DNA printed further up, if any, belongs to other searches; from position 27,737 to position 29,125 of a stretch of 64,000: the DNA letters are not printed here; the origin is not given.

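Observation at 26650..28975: Tandem paralogous CvpA-fused trypsin-like serine proteases (MarP/Rv3671c architecture)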

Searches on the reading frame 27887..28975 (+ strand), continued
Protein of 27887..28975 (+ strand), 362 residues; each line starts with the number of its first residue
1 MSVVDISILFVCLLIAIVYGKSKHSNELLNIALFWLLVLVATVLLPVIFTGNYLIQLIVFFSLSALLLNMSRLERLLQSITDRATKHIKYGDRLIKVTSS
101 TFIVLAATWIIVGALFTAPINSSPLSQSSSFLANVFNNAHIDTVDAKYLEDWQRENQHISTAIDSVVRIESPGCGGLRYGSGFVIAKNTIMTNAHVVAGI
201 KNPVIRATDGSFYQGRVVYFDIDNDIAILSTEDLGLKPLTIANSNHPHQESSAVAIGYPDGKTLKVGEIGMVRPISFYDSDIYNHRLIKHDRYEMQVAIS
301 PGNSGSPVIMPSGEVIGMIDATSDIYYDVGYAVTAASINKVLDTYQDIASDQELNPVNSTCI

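Call 61: search_protein_representatives(protein=window:27887-28972:+)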
Query: 362 residues. Proteins with E-value up to 0.001 (for the whole library): 32457; up to 1e-10: 1774; up to 1e-30: 12. The best 150 are listed.
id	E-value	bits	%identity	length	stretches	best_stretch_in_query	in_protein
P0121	3.4e-234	792.4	100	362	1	1-362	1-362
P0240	4.6e-38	147.6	39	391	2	163-338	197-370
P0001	7.7e-36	140.3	34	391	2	132-344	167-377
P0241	1.8e-33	132.5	33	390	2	162-345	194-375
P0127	2.4e-33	132.1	42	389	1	156-344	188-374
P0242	2.7e-33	131.9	42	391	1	160-341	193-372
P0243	8.1e-33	130.3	39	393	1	159-344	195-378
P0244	3.0e-32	128.5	33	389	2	157-348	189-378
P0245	5.5e-32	127.6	39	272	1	158-347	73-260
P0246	3.1e-31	125.1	37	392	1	161-347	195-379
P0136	4.3e-31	124.7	39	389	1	164-347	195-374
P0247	9.7e-31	123.5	39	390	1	164-346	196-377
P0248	1.2e-30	123.2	40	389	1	157-346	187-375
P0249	1.7e-30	122.7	36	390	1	157-345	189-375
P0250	2.2e-30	122.3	38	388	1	154-339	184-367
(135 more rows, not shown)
